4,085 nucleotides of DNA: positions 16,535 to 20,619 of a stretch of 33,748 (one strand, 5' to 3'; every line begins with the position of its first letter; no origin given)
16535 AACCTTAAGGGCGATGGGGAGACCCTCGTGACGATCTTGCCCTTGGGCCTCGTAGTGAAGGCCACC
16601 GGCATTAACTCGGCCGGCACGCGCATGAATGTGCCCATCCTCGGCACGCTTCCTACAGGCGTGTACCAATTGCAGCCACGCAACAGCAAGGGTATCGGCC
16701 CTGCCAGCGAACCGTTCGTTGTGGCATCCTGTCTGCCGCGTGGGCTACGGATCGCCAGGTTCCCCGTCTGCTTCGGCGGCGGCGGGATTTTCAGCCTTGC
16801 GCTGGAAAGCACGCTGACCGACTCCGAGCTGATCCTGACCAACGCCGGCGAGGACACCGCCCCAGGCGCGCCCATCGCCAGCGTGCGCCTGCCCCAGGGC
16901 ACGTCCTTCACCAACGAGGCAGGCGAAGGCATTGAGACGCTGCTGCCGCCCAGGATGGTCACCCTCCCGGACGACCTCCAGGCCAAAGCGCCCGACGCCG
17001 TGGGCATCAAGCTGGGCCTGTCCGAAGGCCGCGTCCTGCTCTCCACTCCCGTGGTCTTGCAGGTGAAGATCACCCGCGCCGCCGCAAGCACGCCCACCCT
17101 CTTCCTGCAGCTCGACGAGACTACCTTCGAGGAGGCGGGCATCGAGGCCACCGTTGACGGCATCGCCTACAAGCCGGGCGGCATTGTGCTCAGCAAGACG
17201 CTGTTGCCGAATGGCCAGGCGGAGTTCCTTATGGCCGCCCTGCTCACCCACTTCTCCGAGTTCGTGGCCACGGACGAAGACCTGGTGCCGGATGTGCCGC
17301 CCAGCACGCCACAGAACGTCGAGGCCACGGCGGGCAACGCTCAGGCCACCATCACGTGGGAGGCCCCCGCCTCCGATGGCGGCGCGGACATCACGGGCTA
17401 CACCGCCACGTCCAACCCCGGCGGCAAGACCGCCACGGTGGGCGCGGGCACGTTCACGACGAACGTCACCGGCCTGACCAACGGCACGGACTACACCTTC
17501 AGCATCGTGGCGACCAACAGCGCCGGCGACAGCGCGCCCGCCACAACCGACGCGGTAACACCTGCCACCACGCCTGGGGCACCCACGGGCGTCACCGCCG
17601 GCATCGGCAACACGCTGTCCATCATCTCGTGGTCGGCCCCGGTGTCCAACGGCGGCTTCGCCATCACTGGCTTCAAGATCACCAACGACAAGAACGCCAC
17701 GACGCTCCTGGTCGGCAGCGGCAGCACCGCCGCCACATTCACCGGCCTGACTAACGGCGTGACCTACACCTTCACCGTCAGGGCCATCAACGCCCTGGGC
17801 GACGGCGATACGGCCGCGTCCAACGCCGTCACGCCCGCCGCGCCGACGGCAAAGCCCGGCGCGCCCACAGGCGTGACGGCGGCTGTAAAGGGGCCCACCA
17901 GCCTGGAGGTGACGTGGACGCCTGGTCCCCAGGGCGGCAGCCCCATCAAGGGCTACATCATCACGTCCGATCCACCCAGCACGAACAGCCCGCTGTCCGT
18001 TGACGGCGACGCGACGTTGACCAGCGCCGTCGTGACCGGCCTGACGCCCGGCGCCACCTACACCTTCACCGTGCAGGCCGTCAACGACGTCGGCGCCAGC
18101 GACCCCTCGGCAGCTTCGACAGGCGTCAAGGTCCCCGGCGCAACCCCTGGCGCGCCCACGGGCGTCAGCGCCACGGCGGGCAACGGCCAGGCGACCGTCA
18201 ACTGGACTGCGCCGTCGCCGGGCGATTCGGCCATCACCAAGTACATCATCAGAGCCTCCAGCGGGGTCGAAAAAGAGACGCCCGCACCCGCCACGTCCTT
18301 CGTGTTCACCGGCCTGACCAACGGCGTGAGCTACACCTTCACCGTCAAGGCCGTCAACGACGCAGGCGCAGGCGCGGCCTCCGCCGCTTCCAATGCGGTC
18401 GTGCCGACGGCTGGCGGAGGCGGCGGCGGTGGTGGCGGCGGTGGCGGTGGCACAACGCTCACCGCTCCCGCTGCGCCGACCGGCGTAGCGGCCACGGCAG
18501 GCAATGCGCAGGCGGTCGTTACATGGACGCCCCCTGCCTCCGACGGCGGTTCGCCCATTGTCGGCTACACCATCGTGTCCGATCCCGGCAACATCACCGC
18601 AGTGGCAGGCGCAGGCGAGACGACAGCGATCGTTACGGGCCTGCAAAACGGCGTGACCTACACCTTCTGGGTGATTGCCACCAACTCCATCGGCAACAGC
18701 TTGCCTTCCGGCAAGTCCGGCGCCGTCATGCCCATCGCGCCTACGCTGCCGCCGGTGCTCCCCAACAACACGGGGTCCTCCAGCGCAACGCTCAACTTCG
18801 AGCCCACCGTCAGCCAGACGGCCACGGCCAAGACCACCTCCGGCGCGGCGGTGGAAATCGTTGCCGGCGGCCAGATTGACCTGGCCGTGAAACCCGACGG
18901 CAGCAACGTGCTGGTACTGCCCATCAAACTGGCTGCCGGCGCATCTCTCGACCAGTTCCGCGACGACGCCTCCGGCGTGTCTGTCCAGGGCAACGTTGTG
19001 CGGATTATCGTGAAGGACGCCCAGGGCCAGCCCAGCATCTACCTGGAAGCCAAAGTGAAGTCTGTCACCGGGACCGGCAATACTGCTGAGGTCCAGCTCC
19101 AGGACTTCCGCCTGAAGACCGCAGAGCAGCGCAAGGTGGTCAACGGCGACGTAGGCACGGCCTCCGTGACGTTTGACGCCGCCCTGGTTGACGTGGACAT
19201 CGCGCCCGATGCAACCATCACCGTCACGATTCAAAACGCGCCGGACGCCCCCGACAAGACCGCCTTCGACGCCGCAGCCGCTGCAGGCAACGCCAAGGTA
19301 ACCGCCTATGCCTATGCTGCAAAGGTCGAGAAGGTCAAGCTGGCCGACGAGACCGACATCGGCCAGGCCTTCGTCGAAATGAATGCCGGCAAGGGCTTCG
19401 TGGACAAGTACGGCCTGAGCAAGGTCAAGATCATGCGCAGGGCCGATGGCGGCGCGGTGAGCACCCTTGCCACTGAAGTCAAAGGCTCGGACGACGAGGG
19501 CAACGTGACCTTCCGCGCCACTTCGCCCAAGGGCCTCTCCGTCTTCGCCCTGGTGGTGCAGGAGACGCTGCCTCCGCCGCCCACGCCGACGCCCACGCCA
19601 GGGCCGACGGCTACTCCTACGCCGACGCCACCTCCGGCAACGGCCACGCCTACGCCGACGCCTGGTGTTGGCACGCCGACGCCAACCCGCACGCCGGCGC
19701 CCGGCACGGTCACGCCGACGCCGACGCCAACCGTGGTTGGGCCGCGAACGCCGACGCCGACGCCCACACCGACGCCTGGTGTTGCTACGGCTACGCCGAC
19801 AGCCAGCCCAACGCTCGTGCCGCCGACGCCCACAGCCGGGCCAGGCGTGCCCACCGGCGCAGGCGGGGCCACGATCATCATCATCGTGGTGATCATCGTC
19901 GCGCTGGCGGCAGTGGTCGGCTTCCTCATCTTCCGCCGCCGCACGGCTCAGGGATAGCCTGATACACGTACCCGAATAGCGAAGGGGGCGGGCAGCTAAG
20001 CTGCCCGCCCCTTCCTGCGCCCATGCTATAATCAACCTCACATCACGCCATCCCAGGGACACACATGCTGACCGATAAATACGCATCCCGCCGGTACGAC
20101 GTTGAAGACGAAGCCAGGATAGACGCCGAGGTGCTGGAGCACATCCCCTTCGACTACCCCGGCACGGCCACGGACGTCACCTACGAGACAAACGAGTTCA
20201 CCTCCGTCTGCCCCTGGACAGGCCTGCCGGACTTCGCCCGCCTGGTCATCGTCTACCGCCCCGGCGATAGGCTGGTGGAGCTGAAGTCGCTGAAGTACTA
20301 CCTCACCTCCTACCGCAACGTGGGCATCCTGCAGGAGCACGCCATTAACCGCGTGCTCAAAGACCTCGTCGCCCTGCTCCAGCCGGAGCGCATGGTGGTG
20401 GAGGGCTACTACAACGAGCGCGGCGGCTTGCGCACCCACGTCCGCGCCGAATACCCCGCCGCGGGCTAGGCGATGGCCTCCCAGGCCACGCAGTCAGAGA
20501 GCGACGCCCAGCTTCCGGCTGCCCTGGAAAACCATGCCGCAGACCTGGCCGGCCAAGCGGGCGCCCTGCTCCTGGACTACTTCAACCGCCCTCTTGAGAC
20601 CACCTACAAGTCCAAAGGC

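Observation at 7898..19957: Monocistronic 12-kb gene for a 4,019-aa anchored surface fibre with no recognisable enzymatic domain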

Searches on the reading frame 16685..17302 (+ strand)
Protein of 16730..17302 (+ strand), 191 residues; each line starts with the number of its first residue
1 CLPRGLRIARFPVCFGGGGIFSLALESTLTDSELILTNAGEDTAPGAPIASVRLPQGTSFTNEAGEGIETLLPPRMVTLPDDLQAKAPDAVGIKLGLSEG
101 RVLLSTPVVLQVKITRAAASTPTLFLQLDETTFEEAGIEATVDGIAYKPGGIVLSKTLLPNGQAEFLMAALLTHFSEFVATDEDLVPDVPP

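Call 17: search_protein_families(library=pfam, proteins=[window:16730-17302:+], max_evalue=1)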
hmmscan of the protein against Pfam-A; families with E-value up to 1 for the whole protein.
window:16730-17302:+ (191 aa): 0 families

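Call 29: search_protein_families(library=ncbifam, proteins=[window:16730-17302:+], max_evalue=10)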
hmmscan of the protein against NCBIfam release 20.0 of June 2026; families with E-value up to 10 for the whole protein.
window:16730-17302:+ (191 aa): 0 families

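Call 62: predict_structure(alignment_id=A2)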
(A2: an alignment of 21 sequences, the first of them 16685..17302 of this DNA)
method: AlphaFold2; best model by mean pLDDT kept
length: 206 residues; sequences in the alignment: 21
mean_pLDDT: 87.3   pTM: 0.83
mean pLDDT of the five models: 87.3, 86.8, 86.5, 85.6, 83.3
residues with pLDDT >= 90: 143; 70-90: 26; 50-70: 27; < 50: 10
segments of 3 or more residues with pLDDT < 50: 8-10
pLDDT, mean of each block of 10 residues (from residue 1): 51 55 83 66 66 93 95 93 93 95 96 93 98 97 95 97 98 97 98 97 74
secondary structure, 60 per line:
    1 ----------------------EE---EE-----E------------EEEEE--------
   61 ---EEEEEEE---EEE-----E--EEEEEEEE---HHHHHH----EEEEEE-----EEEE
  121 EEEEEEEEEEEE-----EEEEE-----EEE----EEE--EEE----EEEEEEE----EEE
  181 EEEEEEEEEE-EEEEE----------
elements in order: E48-52 E64-70 E74-76 E85-92 H96-101 E106-111 E117-132 E138-142 E148-150 E155-157 E160-162 E167-173 E178-190 E192-196

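Call 64: fold_search(model_id=the predicted structure, library=pdb)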
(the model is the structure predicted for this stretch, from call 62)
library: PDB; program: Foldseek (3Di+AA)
matches with E <= 10: 1584; with E <= 0.001: 0
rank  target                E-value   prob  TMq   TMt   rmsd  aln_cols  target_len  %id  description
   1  5muh_B                1.3e-01  0.23  0.21  0.23  20.5       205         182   10  Crystal structure of an amyloidogenic light chain dimer H7 (released 2017-12-13)
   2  8db4_C                2.0e-01  0.15  0.19  0.19  17.9       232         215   12  Crystal structure of the peanut allergen Ara h 2 bound by two neutralizing antibodies 22S1 and 13T1 (released 2023-01-25)
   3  1v0a                  2.0e-01  0.12  0.20  0.23  16.7       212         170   10  Family 11 Carbohydrate-Binding Module of cellulosomal cellulase Lic26A-Cel5E of Clostridium thermocellum (released 2005-01-12)
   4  6jfh_I                2.1e-01  0.18  0.19  0.18  17.7       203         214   10  The asymmetric-reconstructed cryo-EM structure of Zika virus-FabZK2B10 complex (released 2019-04-10)
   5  9dsj_L                2.1e-01  0.15  0.18  0.18  18.1       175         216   10  Crystal structure of the cow antibody 105 (released 2026-04-08)
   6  6mg4_A                2.2e-01  0.18  0.22  0.21  18.8       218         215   10  Structure of full-length human lambda-6A light chain JTO (released 2019-04-10)
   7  4xgz_E                2.2e-01  0.15  0.19  0.19  18.6       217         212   10  Crystal structure of human paxillin LD2 motif in complex with Fab fragment (released 2015-07-01)
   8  8fbw_B                2.4e-01  0.18  0.20  0.19  19.6       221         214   10  Crystal structure of SIV-1 V2 antibody NCI05 in complex with a V2 peptide (released 2023-01-18)
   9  8ojt_L                2.5e-01  0.16  0.20  0.20  18.7       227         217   11  Crystal structure of the human IgD Fab - structure Fab2 (released 2023-06-14)
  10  4xgz_Q                2.5e-01  0.15  0.19  0.19  19.0       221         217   10  Crystal structure of human paxillin LD2 motif in complex with Fab fragment (released 2015-07-01)
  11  7jg1_A                2.5e-01  0.08  0.16  0.15  21.6       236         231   10  Dimeric Immunoglobin A (dIgA) (released 2020-11-11)
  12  6xli_H                2.6e-01  0.14  0.17  0.17  16.8       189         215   11  CRYSTAL STRUCTURE OF ANTI-TAU ANTIBODY PT3 Fab+pT212/pT217-TAU PEPTIDE (released 2020-09-23)
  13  3es4_A                2.6e-01  0.06  0.12  0.17  14.6       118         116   12  Crystal structure of Protein of unknown function (DUF861) with a RmlC-like cupin fold (17741406) from AGROBACTERIUM TU (released 2008-10-14)
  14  8db4_I                2.8e-01  0.12  0.19  0.18  18.8       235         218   12  Crystal structure of the peanut allergen Ara h 2 bound by two neutralizing antibodies 22S1 and 13T1 (released 2023-01-25)
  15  6h6d_D                2.9e-01  0.51  0.19  0.15   8.5       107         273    9  Crystal structures of the murine class I major histocompatibility complex H-2Db in complex with adenovirus-derived pep (released 2019-08-14)
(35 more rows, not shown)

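Call 66: fold_search(model_id=the predicted structure, library=viral)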
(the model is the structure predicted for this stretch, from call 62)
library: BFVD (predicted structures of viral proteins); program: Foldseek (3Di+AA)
matches with E <= 10: 864; with E <= 0.001: 0
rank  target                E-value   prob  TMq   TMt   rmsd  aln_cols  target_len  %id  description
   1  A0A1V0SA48            9.2e-03  0.95  0.29  0.21   9.8       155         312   10  Uncharacterized protein [Catovirus CTV1]
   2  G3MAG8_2              3.4e-02  0.25  0.18  0.05  20.4       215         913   10  Gp427 [Bacillus phage G]
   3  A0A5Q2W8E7            5.8e-02  0.47  0.24  0.28  14.4       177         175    8  (no name in the UniProt tables at hand)
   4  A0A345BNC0            6.8e-02  0.41  0.20  0.09   8.5       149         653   13  (no name in the UniProt tables at hand)
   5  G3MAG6                7.2e-02  0.21  0.19  0.04  22.1       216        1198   10  Gp425 [Bacillus phage G]
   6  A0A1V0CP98            1.0e-01  0.30  0.20  0.25  10.3       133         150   12  (no name in the UniProt tables at hand)
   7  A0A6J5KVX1            1.1e-01  0.04  0.10  0.03  22.8       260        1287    9  Uncharacterized protein [uncultured Caudovirales phage]
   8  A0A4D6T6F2            1.2e-01  0.38  0.24  0.33  10.0       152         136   16  Uncharacterized protein [Gordonia phage Fairfaxidum]
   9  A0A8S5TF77            1.2e-01  0.15  0.17  0.16  21.0       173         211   11  BACON domain-containing protein [Myoviridae sp. ct3pM2]
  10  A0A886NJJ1            1.5e-01  0.07  0.13  0.13  21.0       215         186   10  (no name in the UniProt tables at hand)
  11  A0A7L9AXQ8            1.6e-01  0.14  0.20  0.07  20.1       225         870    9  Glycoside hydrolase family 65 central catalytic domain-containing protein [Pyramimonas orientalis virus]
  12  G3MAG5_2              1.7e-01  0.11  0.16  0.06  23.2       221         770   10  Gp424 [Bacillus phage G]
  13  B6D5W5                1.9e-01  0.20  0.19  0.27  15.8       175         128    8  Uncharacterized protein [Agrotis ipsilon multiple nucleopolyhedrovirus]
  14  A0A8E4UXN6            1.9e-01  0.07  0.14  0.06  17.3       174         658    9  (no name in the UniProt tables at hand)
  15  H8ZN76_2              2.0e-01  0.13  0.20  0.06  18.6       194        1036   14  Uncharacterized protein [Synechococcus phage metaG-MbCM1]
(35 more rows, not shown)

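Call 72: find_related_loci(query=A3, collection=metagenome_contigs, flank=10000)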
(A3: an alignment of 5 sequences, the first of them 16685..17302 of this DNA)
Query A3 (206 aa) in metagenome_contigs; peptide patterns used: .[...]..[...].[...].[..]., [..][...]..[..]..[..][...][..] (x = any residue, [..] = any of these).
128 stretches matched a pattern; 2 encode a relative of the query (tblastn E <= 1e-3); 2 distinct loci.
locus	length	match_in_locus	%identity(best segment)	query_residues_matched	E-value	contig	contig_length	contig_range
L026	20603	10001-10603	45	1-206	3e-44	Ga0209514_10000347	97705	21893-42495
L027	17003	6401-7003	45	1-206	3e-44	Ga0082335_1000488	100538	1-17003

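Call 81: search_solved_structures(query=A2, max_evalue=1)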
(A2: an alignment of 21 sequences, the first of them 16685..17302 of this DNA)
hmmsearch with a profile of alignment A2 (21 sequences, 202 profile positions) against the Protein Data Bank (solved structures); distinct sequences matched with E-value up to 1: 1.
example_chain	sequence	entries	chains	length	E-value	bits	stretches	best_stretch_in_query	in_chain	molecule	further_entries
3pvc_A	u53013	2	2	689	0.45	13.3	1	145-166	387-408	tRNA 5-methylaminomethyl-2-thiouridine biosynthesis bifunctional protein mnmC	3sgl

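Call 82: search_protein_families(library=pfam, alignment_id=A2, max_evalue=0.1)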
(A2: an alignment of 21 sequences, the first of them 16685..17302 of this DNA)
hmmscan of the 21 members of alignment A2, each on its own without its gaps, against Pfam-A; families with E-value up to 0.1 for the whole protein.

A. member 1, window:16685-17302:+ (206 aa): 0 families

B. families by the number of members that match (of 21 scanned): 5 families
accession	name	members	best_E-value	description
PF13473.12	Cupredoxin_1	1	0.0041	Cupredoxin-like domain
PF12293.13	T4BSS_DotH_IcmK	1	0.005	Putative outer membrane core complex of type IVb secretion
PF23826.1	DUF7196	1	0.021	Domain of unknown function (DUF7196)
PF00820.24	Lipoprotein_1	1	0.039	Borrelia lipoprotein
PF02595.20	Gly_kinase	1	0.09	Glycerate kinase family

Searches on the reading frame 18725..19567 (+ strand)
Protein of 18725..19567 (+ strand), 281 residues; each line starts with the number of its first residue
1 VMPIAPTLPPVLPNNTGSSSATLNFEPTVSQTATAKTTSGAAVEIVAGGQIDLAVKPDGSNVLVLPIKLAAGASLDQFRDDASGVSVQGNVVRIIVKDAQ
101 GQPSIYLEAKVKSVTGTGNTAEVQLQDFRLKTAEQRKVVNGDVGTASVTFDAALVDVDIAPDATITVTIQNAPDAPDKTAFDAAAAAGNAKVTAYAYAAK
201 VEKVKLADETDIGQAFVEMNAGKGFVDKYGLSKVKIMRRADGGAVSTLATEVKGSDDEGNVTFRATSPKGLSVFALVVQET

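Call 17: search_protein_families(library=pfam, proteins=[window:18725-19567:+], max_evalue=1)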
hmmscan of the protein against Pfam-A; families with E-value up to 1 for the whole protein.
window:18725-19567:+ (281 aa): 0 families

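Call 21: find_homologous_proteins(query=window:18725-19567:+, max_evalue=0.001)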
Query window:18725-19567:+: 3575 candidates shared short words with the query, none scored E <= 0.001.

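Call 29: search_protein_families(library=ncbifam, proteins=[window:18725-19567:+], max_evalue=10)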
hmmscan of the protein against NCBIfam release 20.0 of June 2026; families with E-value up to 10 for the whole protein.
window:18725-19567:+ (281 aa): 2 families
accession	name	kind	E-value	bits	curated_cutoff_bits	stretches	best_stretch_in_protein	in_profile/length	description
TIGR03995.2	target_X_rSAM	equivalog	0.11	12.9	70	1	87-117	32-62/83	CGCGG family putative rSAM-modified RiPP protein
TIGR03807.1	RR_fam_repeat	repeat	1.4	8.9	15.75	1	83-93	15-24/27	putative cofactor-binding repeat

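Call 36: search_solved_structures(query=window:18725-19567:+, max_evalue=1)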
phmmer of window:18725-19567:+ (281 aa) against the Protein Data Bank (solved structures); distinct sequences matched with E-value up to 1: 1.
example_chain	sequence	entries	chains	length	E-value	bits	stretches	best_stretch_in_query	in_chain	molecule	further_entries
4umi_A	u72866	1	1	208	0.11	15.7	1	136-204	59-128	FIBER PROTEIN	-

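Call 44: predict_structure(protein=window:18725-19567:+)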
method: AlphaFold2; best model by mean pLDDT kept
length: 281 residues; sequences in the alignment: 1
mean_pLDDT: 39.5   pTM: 0.26
mean pLDDT of the five models: 39.5, 39.4, 38.0, 35.4, 32.4
residues with pLDDT >= 90: 0; 70-90: 5; 50-70: 54; < 50: 222
segments of 3 or more residues with pLDDT < 50: 1-64, 66-106, 108-112, 114-122, 129-214, 239-244, 269-273, 279-281
pLDDT, mean of each block of 10 residues (from residue 1): 33 25 26 29 34 34 43 43 31 40 46 47 49 33 22 24 27 32 32 29 36 50 59 55 52 68 58 49 40
secondary structure, 60 per line:
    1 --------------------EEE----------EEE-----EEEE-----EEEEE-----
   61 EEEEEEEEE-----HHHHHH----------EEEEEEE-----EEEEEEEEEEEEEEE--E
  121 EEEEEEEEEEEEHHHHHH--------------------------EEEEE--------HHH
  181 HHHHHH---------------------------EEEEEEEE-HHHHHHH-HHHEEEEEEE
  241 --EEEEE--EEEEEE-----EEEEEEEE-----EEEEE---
elements in order: E21-23 E34-36 E42-45 E51-55 E61-69 H75-80 E91-97 E103-117 E120-132 H133-138 E165-169 H178-186 E214-221 H223-229 E234-240 E243-247 E250-255 E261-268 E274-278

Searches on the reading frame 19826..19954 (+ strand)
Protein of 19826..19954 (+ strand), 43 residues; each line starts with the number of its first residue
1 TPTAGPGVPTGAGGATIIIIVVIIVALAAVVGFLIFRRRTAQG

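Call 29: search_protein_families(library=ncbifam, proteins=[window:19826-19954:+], max_evalue=10)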
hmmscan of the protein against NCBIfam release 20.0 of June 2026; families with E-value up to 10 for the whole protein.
seq(43 aa): 10 families
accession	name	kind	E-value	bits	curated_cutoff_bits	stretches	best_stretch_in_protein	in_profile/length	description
NF050118.1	aa3_CtaJ_Mycob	equivalog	0.015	15.7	43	1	15-41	4-30/80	aa3-type cytochrome oxidase subunit CtaJ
TIGR01167.1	LPXTG_anchor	domain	0.02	15.5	15.9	1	10-39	5-32/34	LPXTG cell wall anchor domain-containing protein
NF058571.1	GVDTG_CTERM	domain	0.031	14.6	29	1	7-39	5-44/44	GVDTG sorting domain-containing protein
NF038356.1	actino_DLW39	hypoth_equivalog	0.038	13.9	24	1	23-42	4-23/38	DLW-39 family protein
NF041554.1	SA1362_fam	subfamily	0.062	13.4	42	1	16-41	30-55/70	SA1362 family protein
TIGR04145.2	Firmicu_CTERM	equivalog_domain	0.27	11.1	50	1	10-40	159-189/191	Firmicu-CTERM sorting domain-containing protein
TIGR04361.1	TrbK_Ti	equivalog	0.73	10.2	50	1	17-36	4-23/64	entry exclusion protein TrbK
NF051874.1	PVV_CTERM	equivalog_domain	1.7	8.5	27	1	24-39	16-31/38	PVV-CTERM domain-containing choice-of-anchor G protein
NF003409.0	PRK04778.1-3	equivalog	3.3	6.3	562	1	16-41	2-27/570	septation ring formation regulator EzrA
TIGR02595.1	PEP_CTERM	domain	4.2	8.5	16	0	24-39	7-22/24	PEP-CTERM sorting domain-containing protein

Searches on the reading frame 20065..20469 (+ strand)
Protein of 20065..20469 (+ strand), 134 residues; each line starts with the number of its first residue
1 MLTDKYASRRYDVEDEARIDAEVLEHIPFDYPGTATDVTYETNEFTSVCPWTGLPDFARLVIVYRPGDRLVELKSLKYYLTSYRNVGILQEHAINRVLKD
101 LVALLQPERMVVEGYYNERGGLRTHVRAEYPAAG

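Call 8: search_protein_families(library=pfam, proteins=[window:20065-20469:+], max_evalue=0.001)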
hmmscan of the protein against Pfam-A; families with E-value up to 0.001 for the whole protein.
window:20065-20469:+ (134 aa): 1 family
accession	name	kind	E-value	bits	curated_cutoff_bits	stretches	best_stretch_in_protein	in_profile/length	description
PF14489.11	QueF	-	9.1e-28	96.7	27.3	1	55-131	1-77/81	QueF-like protein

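Call 16: find_encoding_contigs(protein=window:20065-20466:+, flank=10000, max_places=6)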
Protein window:20065-20466:+ (134 aa): no gene with exactly this product is on record in the collection.
